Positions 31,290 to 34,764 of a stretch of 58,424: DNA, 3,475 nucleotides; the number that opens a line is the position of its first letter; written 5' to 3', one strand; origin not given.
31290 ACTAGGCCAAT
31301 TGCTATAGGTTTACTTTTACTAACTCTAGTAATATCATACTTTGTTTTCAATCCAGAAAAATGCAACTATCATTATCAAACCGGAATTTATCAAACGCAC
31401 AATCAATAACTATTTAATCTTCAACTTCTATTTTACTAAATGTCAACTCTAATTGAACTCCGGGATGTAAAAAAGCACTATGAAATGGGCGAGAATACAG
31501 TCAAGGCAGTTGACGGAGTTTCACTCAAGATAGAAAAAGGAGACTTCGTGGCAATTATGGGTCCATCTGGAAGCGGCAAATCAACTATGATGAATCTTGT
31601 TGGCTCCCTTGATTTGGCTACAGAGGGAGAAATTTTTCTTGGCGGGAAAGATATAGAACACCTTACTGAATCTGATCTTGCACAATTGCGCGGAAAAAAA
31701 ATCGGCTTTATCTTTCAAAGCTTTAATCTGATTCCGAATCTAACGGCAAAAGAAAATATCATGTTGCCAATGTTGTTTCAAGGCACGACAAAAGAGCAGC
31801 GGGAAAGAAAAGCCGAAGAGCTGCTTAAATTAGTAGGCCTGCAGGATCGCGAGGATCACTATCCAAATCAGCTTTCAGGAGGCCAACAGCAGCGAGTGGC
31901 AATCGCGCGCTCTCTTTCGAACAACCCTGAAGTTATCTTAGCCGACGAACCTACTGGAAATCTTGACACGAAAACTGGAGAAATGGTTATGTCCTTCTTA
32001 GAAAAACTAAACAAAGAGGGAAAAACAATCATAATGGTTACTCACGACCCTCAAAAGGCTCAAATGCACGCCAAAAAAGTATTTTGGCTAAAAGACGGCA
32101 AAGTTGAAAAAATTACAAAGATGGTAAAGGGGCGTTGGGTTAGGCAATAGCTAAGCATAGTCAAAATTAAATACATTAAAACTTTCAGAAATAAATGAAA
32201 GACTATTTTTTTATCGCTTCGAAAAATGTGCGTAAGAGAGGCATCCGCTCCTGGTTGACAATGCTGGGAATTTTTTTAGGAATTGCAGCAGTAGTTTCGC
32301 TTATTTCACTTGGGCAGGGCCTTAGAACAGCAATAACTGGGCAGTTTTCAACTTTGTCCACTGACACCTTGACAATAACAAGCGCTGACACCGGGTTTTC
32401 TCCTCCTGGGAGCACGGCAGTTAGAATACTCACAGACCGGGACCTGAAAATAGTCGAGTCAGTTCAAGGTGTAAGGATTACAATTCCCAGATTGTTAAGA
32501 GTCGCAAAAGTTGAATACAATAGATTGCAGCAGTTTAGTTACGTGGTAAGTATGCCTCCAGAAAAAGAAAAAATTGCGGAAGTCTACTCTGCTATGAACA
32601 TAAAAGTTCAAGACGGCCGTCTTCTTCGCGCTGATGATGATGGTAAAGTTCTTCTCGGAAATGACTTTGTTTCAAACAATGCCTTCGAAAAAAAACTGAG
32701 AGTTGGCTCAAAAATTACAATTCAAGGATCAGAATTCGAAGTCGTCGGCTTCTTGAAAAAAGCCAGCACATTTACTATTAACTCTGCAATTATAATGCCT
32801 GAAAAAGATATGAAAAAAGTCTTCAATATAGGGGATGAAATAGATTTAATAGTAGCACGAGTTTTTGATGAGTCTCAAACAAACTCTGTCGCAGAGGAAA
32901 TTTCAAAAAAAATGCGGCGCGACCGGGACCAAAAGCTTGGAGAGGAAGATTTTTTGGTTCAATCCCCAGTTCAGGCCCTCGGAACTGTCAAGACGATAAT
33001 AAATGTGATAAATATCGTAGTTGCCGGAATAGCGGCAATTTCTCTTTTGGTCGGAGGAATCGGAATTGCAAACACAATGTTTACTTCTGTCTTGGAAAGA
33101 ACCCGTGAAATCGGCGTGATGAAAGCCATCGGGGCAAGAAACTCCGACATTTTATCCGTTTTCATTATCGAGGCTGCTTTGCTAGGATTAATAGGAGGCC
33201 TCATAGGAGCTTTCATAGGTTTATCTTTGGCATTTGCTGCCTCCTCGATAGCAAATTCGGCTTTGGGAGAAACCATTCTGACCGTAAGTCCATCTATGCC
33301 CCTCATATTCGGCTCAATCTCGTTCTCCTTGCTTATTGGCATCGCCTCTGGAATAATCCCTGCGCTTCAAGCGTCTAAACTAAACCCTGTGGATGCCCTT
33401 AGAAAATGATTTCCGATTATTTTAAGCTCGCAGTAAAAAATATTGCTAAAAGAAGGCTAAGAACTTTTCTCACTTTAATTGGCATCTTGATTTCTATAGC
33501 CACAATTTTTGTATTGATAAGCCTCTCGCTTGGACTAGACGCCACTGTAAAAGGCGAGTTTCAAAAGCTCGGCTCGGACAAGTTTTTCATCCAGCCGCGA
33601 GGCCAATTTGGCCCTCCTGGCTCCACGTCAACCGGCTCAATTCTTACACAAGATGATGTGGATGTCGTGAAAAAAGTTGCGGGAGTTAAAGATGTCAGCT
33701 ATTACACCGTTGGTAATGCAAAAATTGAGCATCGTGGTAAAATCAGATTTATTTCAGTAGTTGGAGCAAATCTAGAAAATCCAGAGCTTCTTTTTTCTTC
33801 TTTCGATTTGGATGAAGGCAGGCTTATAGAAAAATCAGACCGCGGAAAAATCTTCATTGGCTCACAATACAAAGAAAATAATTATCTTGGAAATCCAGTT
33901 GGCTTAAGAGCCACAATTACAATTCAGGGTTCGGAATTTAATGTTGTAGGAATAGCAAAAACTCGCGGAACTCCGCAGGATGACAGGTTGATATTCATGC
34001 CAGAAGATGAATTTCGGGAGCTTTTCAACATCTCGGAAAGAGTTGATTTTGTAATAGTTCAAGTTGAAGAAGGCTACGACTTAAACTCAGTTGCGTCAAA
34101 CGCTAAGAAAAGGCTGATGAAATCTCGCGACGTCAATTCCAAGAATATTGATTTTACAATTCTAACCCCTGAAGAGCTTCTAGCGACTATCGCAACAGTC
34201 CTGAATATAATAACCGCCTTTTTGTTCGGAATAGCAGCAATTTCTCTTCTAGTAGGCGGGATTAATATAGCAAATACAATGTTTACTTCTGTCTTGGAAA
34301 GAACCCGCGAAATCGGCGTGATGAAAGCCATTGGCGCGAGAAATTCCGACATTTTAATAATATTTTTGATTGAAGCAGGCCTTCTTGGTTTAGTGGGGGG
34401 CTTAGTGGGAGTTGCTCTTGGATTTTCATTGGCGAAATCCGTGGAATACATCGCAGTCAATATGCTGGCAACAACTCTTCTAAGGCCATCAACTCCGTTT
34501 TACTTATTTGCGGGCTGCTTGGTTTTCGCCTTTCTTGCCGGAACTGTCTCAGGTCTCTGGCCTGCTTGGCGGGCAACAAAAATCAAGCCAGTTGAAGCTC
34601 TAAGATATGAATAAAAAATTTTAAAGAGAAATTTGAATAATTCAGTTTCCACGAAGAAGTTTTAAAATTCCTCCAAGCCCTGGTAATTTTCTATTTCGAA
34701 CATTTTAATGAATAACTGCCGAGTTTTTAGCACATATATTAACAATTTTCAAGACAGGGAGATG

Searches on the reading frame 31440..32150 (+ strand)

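Call 90: search_protein_families(library=pfam, proteins=[window:31440-32150:+], max_evalue=0.0001)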
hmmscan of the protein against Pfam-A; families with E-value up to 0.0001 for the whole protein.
window:31440-32150:+ (236 aa): 2 families
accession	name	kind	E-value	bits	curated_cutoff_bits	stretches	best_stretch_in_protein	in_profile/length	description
PF00005.33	ABC_tran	-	8.4e-36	124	25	1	25-172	2-136/137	ABC transporter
PF02463.25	SMC_N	-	1.4e-06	28.3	40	1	35-208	25-204/220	RecF/RecN/SMC N terminal domain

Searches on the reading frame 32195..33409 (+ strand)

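Call 38: search_protein_families(library=pfam, proteins=[window:32195-33409:+], max_evalue=0.00001)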
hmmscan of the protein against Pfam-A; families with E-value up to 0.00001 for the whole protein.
window:32195-33409:+ (404 aa): 2 families
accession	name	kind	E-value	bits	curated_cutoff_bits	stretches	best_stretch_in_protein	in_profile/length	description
PF12704.14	MacB_PCD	-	7.5e-26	92.1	27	1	19-238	1-206/207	MacB-like periplasmic core domain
PF02687.27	FtsX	-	2.9e-19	69.7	25.5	1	279-398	3-120/120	FtsX-like permease C-terminal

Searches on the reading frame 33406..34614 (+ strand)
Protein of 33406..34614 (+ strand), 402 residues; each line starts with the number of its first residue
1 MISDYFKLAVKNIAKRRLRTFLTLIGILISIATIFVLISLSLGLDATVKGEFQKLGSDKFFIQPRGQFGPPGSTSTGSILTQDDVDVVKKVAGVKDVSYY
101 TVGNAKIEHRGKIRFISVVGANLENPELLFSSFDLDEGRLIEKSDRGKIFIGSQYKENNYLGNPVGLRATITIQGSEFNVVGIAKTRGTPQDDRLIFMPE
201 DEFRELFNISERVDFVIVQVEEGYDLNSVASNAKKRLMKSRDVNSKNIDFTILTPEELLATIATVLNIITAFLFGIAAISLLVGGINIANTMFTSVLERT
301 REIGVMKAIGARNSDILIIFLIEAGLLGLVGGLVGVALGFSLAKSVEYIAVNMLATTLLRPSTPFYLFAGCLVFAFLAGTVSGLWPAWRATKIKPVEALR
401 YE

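Call 38: search_protein_families(library=pfam, proteins=[window:33406-34614:+], max_evalue=0.00001)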
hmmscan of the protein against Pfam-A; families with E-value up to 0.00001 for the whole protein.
window:33406-34614:+ (402 aa): 2 families
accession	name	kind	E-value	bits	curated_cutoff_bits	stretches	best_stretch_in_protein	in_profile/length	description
PF12704.14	MacB_PCD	-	2.2e-23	84.1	27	1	20-234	1-205/207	MacB-like periplasmic core domain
PF02687.27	FtsX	-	4.3e-22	78.9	25.5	1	276-395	3-120/120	FtsX-like permease C-terminal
